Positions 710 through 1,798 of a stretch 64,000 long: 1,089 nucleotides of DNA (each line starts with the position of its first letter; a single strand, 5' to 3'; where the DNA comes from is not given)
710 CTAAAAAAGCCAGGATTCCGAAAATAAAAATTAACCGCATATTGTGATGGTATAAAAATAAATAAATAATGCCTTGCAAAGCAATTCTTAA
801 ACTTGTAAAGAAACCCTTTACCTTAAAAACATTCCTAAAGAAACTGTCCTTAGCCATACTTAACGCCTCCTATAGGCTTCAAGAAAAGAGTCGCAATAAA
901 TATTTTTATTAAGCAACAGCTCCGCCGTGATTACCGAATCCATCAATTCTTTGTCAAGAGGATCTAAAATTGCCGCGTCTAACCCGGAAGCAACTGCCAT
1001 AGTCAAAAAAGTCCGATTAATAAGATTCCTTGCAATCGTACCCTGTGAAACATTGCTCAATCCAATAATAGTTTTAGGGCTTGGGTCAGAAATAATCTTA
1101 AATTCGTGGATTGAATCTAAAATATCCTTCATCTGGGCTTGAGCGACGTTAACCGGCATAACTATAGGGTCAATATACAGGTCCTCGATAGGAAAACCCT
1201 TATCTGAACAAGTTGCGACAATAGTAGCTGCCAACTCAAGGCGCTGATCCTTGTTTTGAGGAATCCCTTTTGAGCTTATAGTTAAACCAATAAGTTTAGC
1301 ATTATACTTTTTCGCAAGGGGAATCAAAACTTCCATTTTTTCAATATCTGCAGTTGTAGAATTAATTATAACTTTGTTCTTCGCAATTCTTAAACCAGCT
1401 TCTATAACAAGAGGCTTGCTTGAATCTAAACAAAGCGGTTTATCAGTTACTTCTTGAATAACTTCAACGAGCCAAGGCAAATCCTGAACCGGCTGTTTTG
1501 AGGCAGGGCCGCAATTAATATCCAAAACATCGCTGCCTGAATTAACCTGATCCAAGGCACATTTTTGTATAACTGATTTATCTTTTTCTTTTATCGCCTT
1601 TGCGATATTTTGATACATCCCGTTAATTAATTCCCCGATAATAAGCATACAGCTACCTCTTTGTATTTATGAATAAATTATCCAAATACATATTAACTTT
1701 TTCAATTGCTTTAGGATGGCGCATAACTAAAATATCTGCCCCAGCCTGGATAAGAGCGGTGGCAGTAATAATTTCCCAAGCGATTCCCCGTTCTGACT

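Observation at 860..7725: Acetyl-CoA-pathway corrinoid/methyl module (acsC-RACo-cooC-acsD-acsE) without CODH/ACS catalytic subunits, preceded by FmdE-like and LarB-like genes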

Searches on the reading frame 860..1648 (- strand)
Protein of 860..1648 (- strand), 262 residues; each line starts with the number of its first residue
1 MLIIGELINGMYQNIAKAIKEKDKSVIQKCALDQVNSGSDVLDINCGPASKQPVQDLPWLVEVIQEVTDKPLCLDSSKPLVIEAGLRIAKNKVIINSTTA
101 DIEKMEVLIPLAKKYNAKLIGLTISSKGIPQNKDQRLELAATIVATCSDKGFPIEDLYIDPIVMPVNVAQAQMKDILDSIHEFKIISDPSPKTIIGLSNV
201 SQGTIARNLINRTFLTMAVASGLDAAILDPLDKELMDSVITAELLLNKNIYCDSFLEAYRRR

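Call 3: search_protein_families(library=pfam, proteins=[window:860-1648:-])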
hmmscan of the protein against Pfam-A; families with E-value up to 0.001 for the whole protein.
window:860-1648:- (262 aa): 2 families
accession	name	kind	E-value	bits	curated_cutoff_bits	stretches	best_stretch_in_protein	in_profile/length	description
PF00809.28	Pterin_bind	-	4.9e-18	66.1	25.5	1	23-228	19-243/244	Pterin binding enzyme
PF03599.22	CdhD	-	2.3e-06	27.1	24.8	1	11-165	40-180/387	CO dehydrogenase/acetyl-CoA synthase delta subunit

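Call 4: search_protein_families(library=ncbifam, proteins=[window:860-1648:-])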
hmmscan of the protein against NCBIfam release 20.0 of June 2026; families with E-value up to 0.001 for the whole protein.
window:860-1648:- (262 aa): 4 families
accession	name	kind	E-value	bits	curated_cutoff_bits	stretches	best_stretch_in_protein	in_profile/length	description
NF005719.0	PRK07535.1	domain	2e-94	315.7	259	1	1-261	1-260/268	methyltetrahydrofolate:corrinoid/iron-sulfur protein methyltransferase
NF040758.1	CODH_ACS_meth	exception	7.3e-52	176.3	370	1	2-257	5-260/261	carbon monoxide dehydrogenase/acetyl-CoA synthase methytransferase subunit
TIGR02082.1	metH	equivalog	2.6e-29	101.5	1010.85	1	2-239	344-595/1182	methionine synthase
NF007024.0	PRK09490.1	equivalog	4.4e-17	61.2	1497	1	13-235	373-608/1234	methionine synthase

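Call 10: find_encoding_contigs(protein=window:860-1648:-, flank=10000, max_places=6)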
Protein window:860-1648:- (262 aa): no gene with exactly this product is on record in the collection.

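Call 12: list_cluster_members(proteins=[window:860-1648:-, window:1653-2627:-, window:2612-3364:-, window:3368-5296:-, window:5298-6626:-, window:6629-7048:-, window:7057-7725:-, window:471-857:-, window:9048-10022:-, window:12118-13557:-])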
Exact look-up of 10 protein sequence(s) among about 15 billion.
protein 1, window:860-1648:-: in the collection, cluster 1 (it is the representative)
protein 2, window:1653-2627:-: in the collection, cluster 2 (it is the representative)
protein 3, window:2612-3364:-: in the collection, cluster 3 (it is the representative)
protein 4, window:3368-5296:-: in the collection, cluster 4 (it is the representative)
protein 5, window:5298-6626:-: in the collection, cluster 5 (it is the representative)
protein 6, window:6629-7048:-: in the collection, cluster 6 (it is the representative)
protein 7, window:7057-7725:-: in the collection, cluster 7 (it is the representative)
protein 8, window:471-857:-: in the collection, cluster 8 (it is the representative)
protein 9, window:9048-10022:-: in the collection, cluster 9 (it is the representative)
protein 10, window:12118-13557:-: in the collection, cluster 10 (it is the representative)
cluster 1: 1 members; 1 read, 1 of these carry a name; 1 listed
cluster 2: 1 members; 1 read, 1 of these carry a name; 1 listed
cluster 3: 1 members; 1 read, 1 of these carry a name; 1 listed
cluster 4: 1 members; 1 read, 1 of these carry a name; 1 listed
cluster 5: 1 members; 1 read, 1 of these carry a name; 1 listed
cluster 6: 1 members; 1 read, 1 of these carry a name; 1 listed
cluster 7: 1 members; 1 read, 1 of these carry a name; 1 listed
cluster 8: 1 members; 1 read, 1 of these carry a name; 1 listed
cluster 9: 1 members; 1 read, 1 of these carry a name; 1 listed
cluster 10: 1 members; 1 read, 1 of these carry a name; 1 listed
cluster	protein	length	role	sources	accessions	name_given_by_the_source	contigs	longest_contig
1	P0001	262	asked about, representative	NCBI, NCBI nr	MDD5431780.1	MAG: dihydropteroate synthase [Candidatus Omnitrophica bacterium] | dihydropteroate synthase [Candidatus Omnitrophota bacterium]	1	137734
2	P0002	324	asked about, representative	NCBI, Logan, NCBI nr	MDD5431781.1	MAG: acetyl-CoA decarbonylase/synthase complex subunit delta [Candidatus Omnitrophica ... | acetyl-CoA decarbonylase/synthase complex subunit delta [Candidatus Omnitrophota ...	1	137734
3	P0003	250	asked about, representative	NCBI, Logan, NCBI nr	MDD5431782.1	MAG: AAA family ATPase [Candidatus Omnitrophica bacterium] | AAA family ATPase [Candidatus Omnitrophota bacterium]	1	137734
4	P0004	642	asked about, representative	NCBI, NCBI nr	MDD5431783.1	MAG: ASKHA domain-containing protein [Candidatus Omnitrophica bacterium] | ASKHA domain-containing protein [Candidatus Omnitrophota bacterium]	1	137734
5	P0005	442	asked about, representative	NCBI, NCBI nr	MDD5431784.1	MAG: acetyl-CoA decarbonylase/synthase complex subunit gamma [Candidatus Omnitrophica ... | acetyl-CoA decarbonylase/synthase complex subunit gamma [Candidatus Omnitrophota ...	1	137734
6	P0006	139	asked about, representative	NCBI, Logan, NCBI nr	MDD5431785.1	MAG: formylmethanofuran dehydrogenase subunit E family protein [Candidatus Omnitrophica ... | formylmethanofuran dehydrogenase subunit E family protein [Candidatus Omnitrophota ...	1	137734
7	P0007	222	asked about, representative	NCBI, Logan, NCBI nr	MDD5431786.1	MAG: nickel pincer cofactor biosynthesis protein LarB [Candidatus Omnitrophica bacterium] | nickel pincer cofactor biosynthesis protein LarB [Candidatus Omnitrophota bacterium]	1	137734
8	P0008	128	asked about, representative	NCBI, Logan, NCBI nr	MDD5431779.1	MAG: diacylglycerol kinase family protein [Candidatus Omnitrophica bacterium] | diacylglycerol kinase family protein [Candidatus Omnitrophota bacterium]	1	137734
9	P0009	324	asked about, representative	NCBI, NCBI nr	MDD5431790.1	MAG: tRNA (adenosine(37)-N6)-threonylcarbamoyltransferase complex transferase subunit ... | tRNA (adenosine(37)-N6)-threonylcarbamoyltransferase complex transferase subunit TsaD ...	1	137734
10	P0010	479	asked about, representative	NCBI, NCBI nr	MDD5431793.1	MAG: Asp-tRNA(Asn)/Glu-tRNA(Gln) amidotransferase subunit GatB [Candidatus Omnitrophica ... | Asp-tRNA(Asn)/Glu-tRNA(Gln) amidotransferase subunit GatB [Candidatus Omnitrophota ...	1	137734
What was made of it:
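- The window belongs to an Omnitrophota MAG (call 12).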

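Call 13: find_encoding_contigs(protein=P0008, flank=10000, max_places=4)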
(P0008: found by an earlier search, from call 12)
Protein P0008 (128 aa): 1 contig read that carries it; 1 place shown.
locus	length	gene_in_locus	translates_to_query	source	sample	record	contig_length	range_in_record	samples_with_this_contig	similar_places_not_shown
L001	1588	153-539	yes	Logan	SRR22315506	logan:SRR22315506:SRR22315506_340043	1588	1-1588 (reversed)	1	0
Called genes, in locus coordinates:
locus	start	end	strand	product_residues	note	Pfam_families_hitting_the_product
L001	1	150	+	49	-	?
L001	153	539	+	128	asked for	PF01219:DAGK_prokar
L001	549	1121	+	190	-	PF00512:HisKA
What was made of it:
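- Checked: A Logan contig adds about 580 bp (call 13).
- Tried and rejected: The exact-protein look-up found only a 1.6-kb Logan contig (calls 10, 13).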

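Call 15: find_homologous_proteins(query=P0006)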
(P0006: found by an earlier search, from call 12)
Query P0006 (139 aa): 951 proteins with E <= 0.001 among 959 candidates; the best 120 are listed.
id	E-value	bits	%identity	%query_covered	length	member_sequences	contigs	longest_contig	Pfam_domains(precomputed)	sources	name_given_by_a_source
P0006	5.8e-85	300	100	100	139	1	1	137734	PF02663.20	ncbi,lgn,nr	ncbi:MAG: formylmethanofuran dehydrogenase subunit E family protein [Candidatus Omnitrophica bacteri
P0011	4.8e-58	213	67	96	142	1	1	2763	PF02663.20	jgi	-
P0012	1.4e-57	211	70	96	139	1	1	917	PF02663.20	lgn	-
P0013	1.8e-57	211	69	99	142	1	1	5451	PF02663.20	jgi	jgi:formylmethanofuran dehydrogenase subunit E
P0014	1.7e-56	208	68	99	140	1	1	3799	PF02663.20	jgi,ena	-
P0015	2.9e-56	207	65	100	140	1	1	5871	PF02663.20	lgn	-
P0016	5.5e-56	206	70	96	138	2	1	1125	PF02663.20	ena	-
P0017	2.3e-55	204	67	100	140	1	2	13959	PF02663.20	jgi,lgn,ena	-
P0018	3.5e-55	204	67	96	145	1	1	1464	PF02663.20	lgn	-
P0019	1.2e-54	202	64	96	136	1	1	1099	PF02663.20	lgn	-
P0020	1.5e-54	202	66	98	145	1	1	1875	PF02663.20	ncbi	-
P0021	1.0e-53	199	63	94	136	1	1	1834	PF02663.20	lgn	-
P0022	1.0e-53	199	63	98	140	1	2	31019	PF02663.20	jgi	-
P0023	1.4e-53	199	64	99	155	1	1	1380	PF02663.20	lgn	-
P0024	1.6e-53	198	69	96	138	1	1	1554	PF02663.20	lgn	-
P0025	1.9e-53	198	69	99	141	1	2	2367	PF02663.20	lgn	-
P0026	2.8e-53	198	61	98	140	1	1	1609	PF02663.20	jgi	-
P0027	4.0e-53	197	64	96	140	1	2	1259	PF02663.20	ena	-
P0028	4.1e-53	197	61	97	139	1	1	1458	PF02663.20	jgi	jgi:formylmethanofuran dehydrogenase subunit E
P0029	4.9e-53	197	64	99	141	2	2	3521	PF02663.20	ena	-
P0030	6.1e-53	196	66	98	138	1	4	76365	PF02663.20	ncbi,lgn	-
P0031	6.4e-53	196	65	98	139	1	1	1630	PF02663.20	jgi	jgi:formylmethanofuran dehydrogenase subunit E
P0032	1.0e-52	196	65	99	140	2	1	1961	PF02663.20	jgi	jgi:formylmethanofuran dehydrogenase subunit E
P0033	1.4e-52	195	65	98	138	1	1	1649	PF02663.20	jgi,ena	-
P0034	1.5e-52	195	66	95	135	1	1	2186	PF02663.20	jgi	-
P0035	2.4e-52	194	64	97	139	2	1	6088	PF02663.20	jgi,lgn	jgi:formylmethanofuran dehydrogenase subunit E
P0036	3.1e-52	194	62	99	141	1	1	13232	PF02663.20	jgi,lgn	jgi:formylmethanofuran dehydrogenase subunit E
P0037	4.0e-52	194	66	95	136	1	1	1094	PF02663.20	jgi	jgi:formylmethanofuran dehydrogenase subunit E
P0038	4.0e-52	194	61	91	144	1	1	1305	PF02663.20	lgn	-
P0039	4.1e-52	194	68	96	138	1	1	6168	PF02663.20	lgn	-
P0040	4.8e-52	194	68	94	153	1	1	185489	PF02663.20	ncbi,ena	-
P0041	7.1e-52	193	61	99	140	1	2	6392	PF02663.20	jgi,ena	-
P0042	7.3e-52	193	64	96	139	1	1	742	PF02663.20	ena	-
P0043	8.8e-52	193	67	98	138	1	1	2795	PF02663.20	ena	-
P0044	8.9e-52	193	63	99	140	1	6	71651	PF02663.20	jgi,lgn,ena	jgi:formylmethanofuran dehydrogenase subunit E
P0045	9.0e-52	193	64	98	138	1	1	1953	PF02663.20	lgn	-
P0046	1.0e-51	192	65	99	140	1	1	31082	PF02663.20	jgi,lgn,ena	-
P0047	1.1e-51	192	63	99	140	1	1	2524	PF02663.20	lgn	-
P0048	1.1e-51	192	63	99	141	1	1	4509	PF02663.20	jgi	jgi:formylmethanofuran dehydrogenase subunit E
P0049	1.3e-51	192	67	96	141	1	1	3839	PF02663.20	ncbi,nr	ncbi:MAG: formylmethanofuran dehydrogenase subunit E family protein [Candidatus Omnitrophica bacteri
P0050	1.4e-51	192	65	96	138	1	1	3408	PF02663.20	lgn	-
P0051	1.7e-51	192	61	99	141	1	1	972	PF02663.20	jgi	jgi:formylmethanofuran dehydrogenase subunit E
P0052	1.8e-51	192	65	96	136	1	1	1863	PF02663.20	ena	-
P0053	1.9e-51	192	60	98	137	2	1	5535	PF02663.20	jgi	jgi:formylmethanofuran dehydrogenase subunit E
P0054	1.9e-51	192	66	96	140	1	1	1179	PF02663.20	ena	-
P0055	2.9e-51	191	63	98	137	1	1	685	PF02663.20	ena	-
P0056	3.2e-51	191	63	98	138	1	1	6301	PF02663.20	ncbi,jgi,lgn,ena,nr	ncbi:MAG TPA: formylmethanofuran dehydrogenase subunit E family protein [Candidatus Margulisiibacter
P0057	3.9e-51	191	59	96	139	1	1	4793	PF02663.20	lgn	-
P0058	4.0e-51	191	61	99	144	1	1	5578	PF02663.20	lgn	-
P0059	4.2e-51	190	61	97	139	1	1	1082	PF02663.20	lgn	-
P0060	4.4e-51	190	67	90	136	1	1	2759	PF02663.20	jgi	jgi:formylmethanofuran dehydrogenase subunit E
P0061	5.1e-51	190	62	97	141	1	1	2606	PF02663.20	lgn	-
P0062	5.6e-51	190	63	96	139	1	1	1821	PF02663.20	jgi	jgi:formylmethanofuran dehydrogenase subunit E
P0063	6.9e-51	190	64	95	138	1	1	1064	PF02663.20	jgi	jgi:formylmethanofuran dehydrogenase subunit E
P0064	8.0e-51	190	65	96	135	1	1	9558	PF02663.20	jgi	jgi:formylmethanofuran dehydrogenase subunit E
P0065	8.5e-51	189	68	96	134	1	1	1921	PF02663.20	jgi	jgi:formylmethanofuran dehydrogenase subunit E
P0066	8.8e-51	189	62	98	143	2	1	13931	PF02663.20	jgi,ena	-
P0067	8.8e-51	189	64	98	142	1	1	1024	PF02663.20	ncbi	-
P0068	1.1e-50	189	64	95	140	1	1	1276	PF02663.20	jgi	jgi:formylmethanofuran dehydrogenase subunit E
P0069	1.1e-50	189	61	97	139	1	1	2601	PF02663.20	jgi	jgi:formylmethanofuran dehydrogenase subunit E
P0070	1.1e-50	189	63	96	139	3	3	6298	PF02663.20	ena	-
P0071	1.2e-50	189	64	98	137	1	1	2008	PF02663.20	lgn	-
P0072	1.3e-50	189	63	96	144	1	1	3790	PF02663.20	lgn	-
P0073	1.8e-50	188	68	94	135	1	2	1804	PF02663.20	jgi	jgi:formylmethanofuran dehydrogenase subunit E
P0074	1.9e-50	188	62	95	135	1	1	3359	PF02663.20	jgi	jgi:formylmethanofuran dehydrogenase subunit E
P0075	2.0e-50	188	61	99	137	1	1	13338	PF02663.20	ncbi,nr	ncbi:hypothetical protein D4Q80_03800 [bacterium]|nr:MAG: hypothetical protein D4Q80_03800 [bacteriu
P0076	2.0e-50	188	64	96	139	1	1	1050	PF02663.20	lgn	-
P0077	2.1e-50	188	63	96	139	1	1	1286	PF02663.20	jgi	jgi:formylmethanofuran dehydrogenase subunit E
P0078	2.4e-50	188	65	95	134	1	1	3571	PF02663.20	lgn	-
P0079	2.6e-50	188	61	99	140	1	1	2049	PF02663.20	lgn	-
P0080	2.6e-50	188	64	95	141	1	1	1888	PF02663.20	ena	-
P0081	2.8e-50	188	59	97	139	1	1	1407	PF02663.20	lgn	-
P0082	2.9e-50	188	62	99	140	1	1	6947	PF02663.20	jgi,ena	-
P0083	2.9e-50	188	63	96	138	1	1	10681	PF02663.20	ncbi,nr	ncbi:MAG: formylmethanofuran dehydrogenase subunit E family protein [Candidatus Omnitrophica bacteri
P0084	3.1e-50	188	63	98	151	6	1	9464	PF02663.20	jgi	-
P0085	3.8e-50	187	64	96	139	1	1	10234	PF02663.20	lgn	-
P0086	3.9e-50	187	63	94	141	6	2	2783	PF02663.20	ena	-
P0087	4.1e-50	187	61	99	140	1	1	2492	PF02663.20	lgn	-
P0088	4.5e-50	187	61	99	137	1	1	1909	PF02663.20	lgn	-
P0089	4.8e-50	187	64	96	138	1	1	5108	PF02663.20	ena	-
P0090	4.8e-50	187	59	100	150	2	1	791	PF02663.20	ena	-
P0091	5.7e-50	187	62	99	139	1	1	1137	PF02663.20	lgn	-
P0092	5.9e-50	187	62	100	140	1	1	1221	PF02663.20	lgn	-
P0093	5.9e-50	187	61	99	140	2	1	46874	PF02663.20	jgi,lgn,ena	-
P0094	6.7e-50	187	61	97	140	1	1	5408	PF02663.20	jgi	-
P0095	6.9e-50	187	62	98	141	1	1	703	PF02663.20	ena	-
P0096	6.9e-50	187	64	98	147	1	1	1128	PF02663.20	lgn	-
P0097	7.1e-50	186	66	96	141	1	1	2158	PF02663.20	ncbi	-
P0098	7.8e-50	186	60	94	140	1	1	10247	PF02663.20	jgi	jgi:formylmethanofuran dehydrogenase subunit E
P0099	8.0e-50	186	61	99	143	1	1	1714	PF02663.20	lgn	-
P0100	9.1e-50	186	63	96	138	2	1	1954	PF02663.20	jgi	jgi:formylmethanofuran dehydrogenase subunit E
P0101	1.1e-49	186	63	99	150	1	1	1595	PF02663.20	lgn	-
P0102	1.1e-49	186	61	96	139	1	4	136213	PF02663.20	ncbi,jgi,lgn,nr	ncbi:MAG: hypothetical protein FJZ09_01510 [Candidatus Omnitrophica bacterium]|nr:hypothetical prote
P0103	1.2e-49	186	67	96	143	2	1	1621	PF02663.20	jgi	-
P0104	1.3e-49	186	61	99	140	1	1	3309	PF02663.20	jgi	-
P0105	1.5e-49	185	64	95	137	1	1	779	PF02663.20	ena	-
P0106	1.5e-49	185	63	98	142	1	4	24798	PF02663.20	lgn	-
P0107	1.6e-49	185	63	95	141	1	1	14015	PF02663.20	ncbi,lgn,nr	ncbi:MAG: formylmethanofuran dehydrogenase subunit E family protein [Candidatus Omnitrophica bacteri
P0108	1.9e-49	185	63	94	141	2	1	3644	PF02663.20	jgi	-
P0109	2.0e-49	185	63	96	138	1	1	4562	PF02663.20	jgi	-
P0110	2.1e-49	185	61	93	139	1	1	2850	PF02663.20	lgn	-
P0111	2.4e-49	185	63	94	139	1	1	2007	PF02663.20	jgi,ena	-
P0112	2.4e-49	185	64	96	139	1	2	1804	PF02663.20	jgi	jgi:formylmethanofuran dehydrogenase subunit E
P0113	2.5e-49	185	66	94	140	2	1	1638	PF02663.20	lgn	-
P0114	2.9e-49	185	66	94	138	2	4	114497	PF02663.20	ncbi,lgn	-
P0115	3.1e-49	184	63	98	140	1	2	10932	PF02663.20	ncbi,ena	-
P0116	3.3e-49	184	64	95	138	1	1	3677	PF02663.20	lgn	-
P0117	3.4e-49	184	63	98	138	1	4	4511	PF02663.20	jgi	jgi:formylmethanofuran dehydrogenase subunit E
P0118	3.4e-49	184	64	95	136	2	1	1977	PF02663.20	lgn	-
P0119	3.7e-49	184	62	95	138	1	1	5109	PF02663.20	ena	-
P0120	4.0e-49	184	65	92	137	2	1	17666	PF02663.20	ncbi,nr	ncbi:MAG: formylmethanofuran dehydrogenase subunit E family protein [Candidatus Omnitrophica bacteri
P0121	4.2e-49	184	63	99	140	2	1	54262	PF02663.20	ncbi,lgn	-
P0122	5.1e-49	184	63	94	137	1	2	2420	PF02663.20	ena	-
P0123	5.5e-49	184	60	98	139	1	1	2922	PF02663.20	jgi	jgi:formylmethanofuran dehydrogenase subunit E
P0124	5.6e-49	184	60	98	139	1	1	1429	PF02663.20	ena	-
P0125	5.9e-49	183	58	99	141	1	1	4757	PF02663.20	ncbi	-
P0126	6.6e-49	183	64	96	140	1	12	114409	PF02663.20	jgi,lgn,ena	jgi:formylmethanofuran dehydrogenase subunit E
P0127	7.0e-49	183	64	95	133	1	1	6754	PF02663.20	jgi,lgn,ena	-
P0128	7.5e-49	183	58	99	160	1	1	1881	PF02663.20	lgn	-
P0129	7.6e-49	183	61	97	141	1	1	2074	PF02663.20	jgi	jgi:formylmethanofuran dehydrogenase subunit E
